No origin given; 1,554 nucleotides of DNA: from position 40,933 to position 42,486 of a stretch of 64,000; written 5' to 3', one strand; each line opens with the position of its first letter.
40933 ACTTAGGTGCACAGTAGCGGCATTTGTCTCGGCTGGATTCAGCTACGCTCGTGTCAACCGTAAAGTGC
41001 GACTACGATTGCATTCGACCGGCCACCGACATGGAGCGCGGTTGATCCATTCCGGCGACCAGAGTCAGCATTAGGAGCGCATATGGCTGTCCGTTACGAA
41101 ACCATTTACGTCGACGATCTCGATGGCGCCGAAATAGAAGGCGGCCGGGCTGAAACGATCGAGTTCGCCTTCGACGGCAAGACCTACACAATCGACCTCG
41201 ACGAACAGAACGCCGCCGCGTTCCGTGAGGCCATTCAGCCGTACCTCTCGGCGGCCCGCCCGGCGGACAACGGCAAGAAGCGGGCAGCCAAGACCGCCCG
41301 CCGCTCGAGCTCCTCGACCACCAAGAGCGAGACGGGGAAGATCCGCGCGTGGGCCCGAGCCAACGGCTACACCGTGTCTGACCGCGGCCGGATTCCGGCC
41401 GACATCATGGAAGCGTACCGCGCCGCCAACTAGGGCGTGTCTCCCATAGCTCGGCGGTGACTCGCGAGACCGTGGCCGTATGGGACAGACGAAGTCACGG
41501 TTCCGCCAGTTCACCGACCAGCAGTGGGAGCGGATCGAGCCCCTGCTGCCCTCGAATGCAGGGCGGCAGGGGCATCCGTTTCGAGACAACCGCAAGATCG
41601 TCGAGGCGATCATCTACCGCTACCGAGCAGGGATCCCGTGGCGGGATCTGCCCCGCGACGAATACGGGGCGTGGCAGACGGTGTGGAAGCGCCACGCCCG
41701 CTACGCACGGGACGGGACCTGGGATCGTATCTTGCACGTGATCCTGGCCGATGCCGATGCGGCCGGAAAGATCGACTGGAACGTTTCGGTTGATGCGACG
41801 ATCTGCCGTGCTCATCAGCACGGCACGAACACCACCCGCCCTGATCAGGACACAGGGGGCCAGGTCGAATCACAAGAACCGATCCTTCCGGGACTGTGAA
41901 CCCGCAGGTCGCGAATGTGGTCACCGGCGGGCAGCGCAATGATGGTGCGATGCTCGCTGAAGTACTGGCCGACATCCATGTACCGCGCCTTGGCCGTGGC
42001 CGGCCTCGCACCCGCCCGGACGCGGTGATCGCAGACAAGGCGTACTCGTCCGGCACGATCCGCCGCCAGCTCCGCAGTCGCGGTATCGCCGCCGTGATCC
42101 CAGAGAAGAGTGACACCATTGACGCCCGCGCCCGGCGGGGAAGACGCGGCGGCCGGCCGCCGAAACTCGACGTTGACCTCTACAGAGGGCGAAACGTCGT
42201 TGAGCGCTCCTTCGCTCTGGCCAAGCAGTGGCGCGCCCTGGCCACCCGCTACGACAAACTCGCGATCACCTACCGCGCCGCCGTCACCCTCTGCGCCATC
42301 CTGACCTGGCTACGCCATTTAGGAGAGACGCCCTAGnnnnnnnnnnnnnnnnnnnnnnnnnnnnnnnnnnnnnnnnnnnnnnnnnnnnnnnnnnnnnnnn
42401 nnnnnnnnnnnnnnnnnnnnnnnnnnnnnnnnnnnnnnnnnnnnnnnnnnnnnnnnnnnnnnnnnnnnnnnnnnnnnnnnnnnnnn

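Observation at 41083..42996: IS5/IS427-type IS inserted exactly at the stop codon of an Lsr2-like gene; extra inverted-repeat copy brackets a P-loop kinase gene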

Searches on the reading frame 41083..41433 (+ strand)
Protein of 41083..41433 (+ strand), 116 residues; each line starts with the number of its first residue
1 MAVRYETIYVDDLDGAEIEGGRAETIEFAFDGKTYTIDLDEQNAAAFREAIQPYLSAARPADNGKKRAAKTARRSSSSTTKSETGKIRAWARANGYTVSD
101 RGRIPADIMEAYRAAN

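Call 5: search_protein_families(library=pfam, proteins=[window:41083-41433:+], max_evalue=0.01)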
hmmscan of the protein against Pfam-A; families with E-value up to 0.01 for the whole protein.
window:41083-41433:+ (116 aa): 2 families
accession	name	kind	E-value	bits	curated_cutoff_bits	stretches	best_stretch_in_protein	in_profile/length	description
PF11774.14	Lsr2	-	3.7e-20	71.8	29.6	1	1-61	1-57/58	Lsr2 dimerization domain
PF23359.1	Lsr2_DNA-bd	-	1.6e-18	66.2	26.9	1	81-115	3-37/37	Lsr2 DNA-binding domain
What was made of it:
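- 41083..41433 (+): lsr2-family gene (116 aa). Its stop TAG (41431-41433) is rebuilt from the duplicated TA plus the first G of the element. Pfam Lsr2 and Lsr2_DNA-bd (call 5).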

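Call 23: find_encoding_contigs(protein=window:41083-41433:+, flank=4000, max_places=10)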
Protein window:41083-41433:+ (116 aa): 6 contigs read that carry it; 6 places shown.
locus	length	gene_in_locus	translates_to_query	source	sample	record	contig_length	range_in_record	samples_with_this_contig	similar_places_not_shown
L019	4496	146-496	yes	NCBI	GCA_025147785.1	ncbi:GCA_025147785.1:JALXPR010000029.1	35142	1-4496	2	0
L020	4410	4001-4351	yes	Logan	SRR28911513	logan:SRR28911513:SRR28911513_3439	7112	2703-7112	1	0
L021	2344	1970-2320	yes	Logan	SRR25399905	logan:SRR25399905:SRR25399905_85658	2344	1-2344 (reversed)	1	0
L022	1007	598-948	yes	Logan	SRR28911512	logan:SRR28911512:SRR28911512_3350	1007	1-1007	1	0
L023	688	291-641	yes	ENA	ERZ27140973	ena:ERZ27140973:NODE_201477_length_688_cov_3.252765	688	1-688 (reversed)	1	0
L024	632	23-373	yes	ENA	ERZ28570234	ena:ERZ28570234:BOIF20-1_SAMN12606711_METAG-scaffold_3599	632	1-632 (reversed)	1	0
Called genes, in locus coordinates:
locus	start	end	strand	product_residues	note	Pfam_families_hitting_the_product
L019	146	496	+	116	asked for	PF11774:Lsr2, PF23359:Lsr2_DNA-bd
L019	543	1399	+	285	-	PF13340:DUF4096, PF01609:DDE_Tnp_1, PF13586:DDE_Tnp_1_2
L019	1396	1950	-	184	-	-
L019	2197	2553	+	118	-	-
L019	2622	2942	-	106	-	PF12840:HTH_20, PF01047:MarR (weak), PF12802:MarR_2, PF09339:HTH_IclR (weak), PF13545:HTH_Crp_2 (weak)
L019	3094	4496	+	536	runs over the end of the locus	PF00496:SBP_bac_5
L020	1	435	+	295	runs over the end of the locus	-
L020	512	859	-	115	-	-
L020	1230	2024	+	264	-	PF00239:Resolvase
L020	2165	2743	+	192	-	-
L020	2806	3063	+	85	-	-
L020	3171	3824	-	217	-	-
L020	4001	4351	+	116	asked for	PF11774:Lsr2, PF23359:Lsr2_DNA-bd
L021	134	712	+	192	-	-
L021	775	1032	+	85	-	-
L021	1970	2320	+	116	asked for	PF11774:Lsr2, PF23359:Lsr2_DNA-bd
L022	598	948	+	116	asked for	PF11774:Lsr2, PF23359:Lsr2_DNA-bd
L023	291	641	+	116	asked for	PF11774:Lsr2, PF23359:Lsr2_DNA-bd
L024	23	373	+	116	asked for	PF11774:Lsr2, PF23359:Lsr2_DNA-bd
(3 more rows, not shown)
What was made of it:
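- Tried and rejected: The exact Lsr2 protein gave contigs that all break in, or carry, the IS (call 23).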

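Call 28: find_homologous_proteins(query=window:41083-41433:+, max_evalue=1e-20)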
Query window:41083-41433:+ (116 aa): 325 proteins with E <= 1e-20 among 1631 candidates; the best 120 are listed.
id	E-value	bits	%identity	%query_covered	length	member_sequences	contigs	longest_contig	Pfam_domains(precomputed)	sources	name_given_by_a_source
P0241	1.4e-66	239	98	100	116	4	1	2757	PF11774.15,PF23359.2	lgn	-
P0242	7.2e-66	237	97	100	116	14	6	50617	PF11774.15,PF23359.2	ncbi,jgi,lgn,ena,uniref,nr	ncbi:Lsr2 family protein [Dietzia cinnamea]|uniref:histone-like nucleoid-structuring protein Lsr2 n=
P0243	6.7e-64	230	96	100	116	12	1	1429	PF11774.15,PF23359.2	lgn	-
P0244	3.7e-61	222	95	100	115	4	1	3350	PF11774.15,PF23359.2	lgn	-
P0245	1.0e-60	220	91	100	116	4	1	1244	PF11774.15,PF23359.2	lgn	-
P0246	1.9e-58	213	89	100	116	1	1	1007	PF11774.15,PF23359.2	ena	-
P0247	5.5e-58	211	88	100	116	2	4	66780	PF11774.15,PF23359.2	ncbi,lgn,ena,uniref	ncbi:Lsr2 family protein [Dietzia maris]|uniref:histone-like nucleoid-structuring protein Lsr2 n=1 T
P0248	7.8e-58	211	90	100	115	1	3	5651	PF11774.15,PF23359.2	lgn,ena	-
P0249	7.4e-57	208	87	100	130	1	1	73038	PF11774.15,PF23359.2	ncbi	ncbi:Lsr2 family protein [Dietzia aerolata]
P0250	7.2e-56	205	87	100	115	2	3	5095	PF11774.15,PF23359.2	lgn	-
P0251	2.6e-53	196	81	100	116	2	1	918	PF11774.15,PF23359.2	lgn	-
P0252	1.7e-52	194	81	100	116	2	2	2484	PF11774.15,PF23359.2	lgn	-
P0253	2.8e-50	187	78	100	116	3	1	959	PF11774.15,PF23359.2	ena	-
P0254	3.0e-49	183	76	100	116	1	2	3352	PF11774.15,PF23359.2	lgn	-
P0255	9.6e-40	153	64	100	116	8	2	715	PF11774.15,PF23359.2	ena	-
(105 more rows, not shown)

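Call 29: find_encoding_contigs(protein=P0242, flank=4000, max_places=8)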
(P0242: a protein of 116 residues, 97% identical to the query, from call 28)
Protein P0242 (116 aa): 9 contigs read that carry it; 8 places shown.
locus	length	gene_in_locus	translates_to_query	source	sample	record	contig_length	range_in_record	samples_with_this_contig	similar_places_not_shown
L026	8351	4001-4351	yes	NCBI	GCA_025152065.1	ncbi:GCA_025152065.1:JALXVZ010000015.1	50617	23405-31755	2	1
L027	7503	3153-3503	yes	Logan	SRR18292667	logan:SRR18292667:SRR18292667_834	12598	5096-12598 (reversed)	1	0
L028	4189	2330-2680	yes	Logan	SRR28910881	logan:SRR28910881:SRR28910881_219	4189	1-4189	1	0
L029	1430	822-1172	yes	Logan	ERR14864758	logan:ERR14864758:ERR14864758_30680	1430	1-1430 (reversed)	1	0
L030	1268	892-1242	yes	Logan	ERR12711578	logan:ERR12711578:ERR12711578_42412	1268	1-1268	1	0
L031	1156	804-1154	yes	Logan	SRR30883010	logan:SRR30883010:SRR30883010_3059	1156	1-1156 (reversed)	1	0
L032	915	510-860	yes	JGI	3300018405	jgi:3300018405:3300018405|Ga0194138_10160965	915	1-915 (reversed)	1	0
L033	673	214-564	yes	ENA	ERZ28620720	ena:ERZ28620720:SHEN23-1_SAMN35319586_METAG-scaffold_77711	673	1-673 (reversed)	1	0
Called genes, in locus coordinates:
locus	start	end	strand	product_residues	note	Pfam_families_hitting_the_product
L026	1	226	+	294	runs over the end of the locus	-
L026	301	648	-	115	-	-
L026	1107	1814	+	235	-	PF00239:Resolvase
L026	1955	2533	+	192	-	-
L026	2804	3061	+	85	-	-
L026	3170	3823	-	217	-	-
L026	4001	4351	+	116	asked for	PF11774:Lsr2, PF23359:Lsr2_DNA-bd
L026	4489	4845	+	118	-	-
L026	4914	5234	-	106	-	PF12840:HTH_20, PF01047:MarR (weak), PF12802:MarR_2, PF09339:HTH_IclR (weak), PF13545:HTH_Crp_2 (weak)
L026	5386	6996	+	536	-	PF00496:SBP_bac_5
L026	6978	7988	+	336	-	PF00528:BPD_transp_1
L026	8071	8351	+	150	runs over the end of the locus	-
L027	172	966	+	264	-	PF00239:Resolvase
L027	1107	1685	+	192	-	-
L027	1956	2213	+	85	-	-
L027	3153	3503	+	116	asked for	PF11774:Lsr2, PF23359:Lsr2_DNA-bd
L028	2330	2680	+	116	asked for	PF11774:Lsr2, PF23359:Lsr2_DNA-bd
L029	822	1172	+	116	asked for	PF11774:Lsr2, PF23359:Lsr2_DNA-bd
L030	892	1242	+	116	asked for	PF11774:Lsr2, PF23359:Lsr2_DNA-bd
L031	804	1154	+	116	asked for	PF11774:Lsr2, PF23359:Lsr2_DNA-bd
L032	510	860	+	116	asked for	PF11774:Lsr2, PF23359:Lsr2_DNA-bd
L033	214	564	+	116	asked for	PF11774:Lsr2, PF23359:Lsr2_DNA-bd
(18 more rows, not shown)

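Call 30: find_encoding_contigs(protein=P0247, flank=4000, max_places=6)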
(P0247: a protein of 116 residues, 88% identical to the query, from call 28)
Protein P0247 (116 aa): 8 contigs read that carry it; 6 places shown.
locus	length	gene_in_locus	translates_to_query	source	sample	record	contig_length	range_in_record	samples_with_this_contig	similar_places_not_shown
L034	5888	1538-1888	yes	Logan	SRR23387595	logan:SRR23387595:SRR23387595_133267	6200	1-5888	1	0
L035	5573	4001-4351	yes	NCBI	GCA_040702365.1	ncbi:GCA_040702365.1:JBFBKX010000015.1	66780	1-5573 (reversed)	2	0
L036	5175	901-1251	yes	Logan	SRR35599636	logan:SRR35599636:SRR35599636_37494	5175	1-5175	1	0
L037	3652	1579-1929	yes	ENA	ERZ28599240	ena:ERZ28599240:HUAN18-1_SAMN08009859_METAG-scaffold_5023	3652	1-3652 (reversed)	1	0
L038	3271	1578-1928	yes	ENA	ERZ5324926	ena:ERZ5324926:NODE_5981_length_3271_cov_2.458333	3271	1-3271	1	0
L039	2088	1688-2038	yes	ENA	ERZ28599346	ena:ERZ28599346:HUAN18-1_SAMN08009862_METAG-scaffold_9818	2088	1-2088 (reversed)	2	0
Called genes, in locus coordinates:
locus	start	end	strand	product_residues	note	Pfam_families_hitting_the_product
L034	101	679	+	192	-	-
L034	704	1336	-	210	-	-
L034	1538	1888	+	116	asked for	PF11774:Lsr2, PF23359:Lsr2_DNA-bd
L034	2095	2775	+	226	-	-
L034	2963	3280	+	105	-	-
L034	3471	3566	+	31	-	-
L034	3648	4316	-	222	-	-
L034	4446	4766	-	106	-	PF12840:HTH_20, PF01022:HTH_5 (faint), PF01047:MarR (weak), PF12802:MarR_2, PF09339:HTH_IclR (weak), PF13545:HTH_Crp_2 (weak)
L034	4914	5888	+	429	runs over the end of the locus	?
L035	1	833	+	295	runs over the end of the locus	-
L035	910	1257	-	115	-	-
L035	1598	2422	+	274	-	PF00239:Resolvase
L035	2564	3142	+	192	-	-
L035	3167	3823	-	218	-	-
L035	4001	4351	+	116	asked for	PF11774:Lsr2, PF23359:Lsr2_DNA-bd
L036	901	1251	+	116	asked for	PF11774:Lsr2, PF23359:Lsr2_DNA-bd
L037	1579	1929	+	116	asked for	PF11774:Lsr2, PF23359:Lsr2_DNA-bd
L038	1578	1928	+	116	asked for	PF11774:Lsr2, PF23359:Lsr2_DNA-bd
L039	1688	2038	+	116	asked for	PF11774:Lsr2, PF23359:Lsr2_DNA-bd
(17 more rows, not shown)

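Call 38: search_protein_families(library=ncbifam, proteins=[window:41083-41433:+], max_evalue=0.01)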
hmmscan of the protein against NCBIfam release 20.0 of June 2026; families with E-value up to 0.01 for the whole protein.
window:41083-41433:+ (116 aa): 0 families

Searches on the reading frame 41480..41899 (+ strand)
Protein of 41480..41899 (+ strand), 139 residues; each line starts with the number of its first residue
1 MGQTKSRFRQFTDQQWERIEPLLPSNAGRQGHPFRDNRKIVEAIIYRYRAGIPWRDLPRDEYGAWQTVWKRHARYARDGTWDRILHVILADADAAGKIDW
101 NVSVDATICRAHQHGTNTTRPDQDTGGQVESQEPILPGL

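Call 5: search_protein_families(library=pfam, proteins=[window:41480-41899:+], max_evalue=0.01)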
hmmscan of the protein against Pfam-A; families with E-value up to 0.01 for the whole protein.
window:41480-41899:+ (139 aa): 1 family
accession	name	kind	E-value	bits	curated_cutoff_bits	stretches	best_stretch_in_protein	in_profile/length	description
PF13340.11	DUF4096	-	7.5e-28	97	34.3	1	12-84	2-75/76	Putative transposase of IS4/5 family (DUF4096)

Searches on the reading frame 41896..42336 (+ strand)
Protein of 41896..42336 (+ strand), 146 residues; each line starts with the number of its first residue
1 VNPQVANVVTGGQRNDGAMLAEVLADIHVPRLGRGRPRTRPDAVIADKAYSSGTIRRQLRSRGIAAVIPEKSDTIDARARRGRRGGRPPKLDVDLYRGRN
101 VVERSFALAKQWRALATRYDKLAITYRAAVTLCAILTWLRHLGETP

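Call 5: search_protein_families(library=pfam, proteins=[window:41896-42336:+], max_evalue=0.01)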
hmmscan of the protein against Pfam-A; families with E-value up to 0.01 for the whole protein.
window:41896-42336:+ (146 aa): 3 families
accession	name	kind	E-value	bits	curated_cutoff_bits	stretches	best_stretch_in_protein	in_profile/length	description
PF01609.27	DDE_Tnp_1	-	1.5e-16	61.2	23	1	6-137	51-199/200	Transposase DDE domain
PF13586.12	DDE_Tnp_1_2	-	8.6e-11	42.6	29.2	1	44-140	1-86/86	Transposase DDE domain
PF13359.12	DDE_Tnp_4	-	0.0018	18.3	24.8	1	40-137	74-157/158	DDE superfamily endonuclease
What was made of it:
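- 41896..42336 (+): orfB (146 aa): DDE_Tnp_1 C-terminal part of the transposase. Its stop TAG is the CTAG at the inner right end. Pfam (call 5).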

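Call 7: find_encoding_contigs(protein=window:41896-42336:+, flank=4000, max_places=10)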
Protein window:41896-42336:+ (146 aa): 1 contig read that carries it; 1 place shown.
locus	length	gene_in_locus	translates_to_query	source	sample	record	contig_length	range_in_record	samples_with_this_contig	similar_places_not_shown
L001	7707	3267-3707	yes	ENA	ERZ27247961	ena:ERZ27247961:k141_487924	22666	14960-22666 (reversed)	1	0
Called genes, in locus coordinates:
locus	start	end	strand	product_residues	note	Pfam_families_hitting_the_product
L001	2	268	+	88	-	?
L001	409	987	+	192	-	-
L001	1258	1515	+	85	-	-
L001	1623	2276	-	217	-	-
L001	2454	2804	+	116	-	PF11774:Lsr2, PF23359:Lsr2_DNA-bd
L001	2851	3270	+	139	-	PF13340:DUF4096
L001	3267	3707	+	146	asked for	PF01609:DDE_Tnp_1, PF13586:DDE_Tnp_1_2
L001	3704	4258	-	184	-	-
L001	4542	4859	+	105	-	-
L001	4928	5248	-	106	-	PF12840:HTH_20, PF01047:MarR (weak), PF12802:MarR_2, PF09339:HTH_IclR (weak), PF13545:HTH_Crp_2 (weak)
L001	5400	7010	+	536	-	PF00496:SBP_bac_5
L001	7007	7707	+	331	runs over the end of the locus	PF19300:BPD_transp_1_N (faint), PF00528:BPD_transp_1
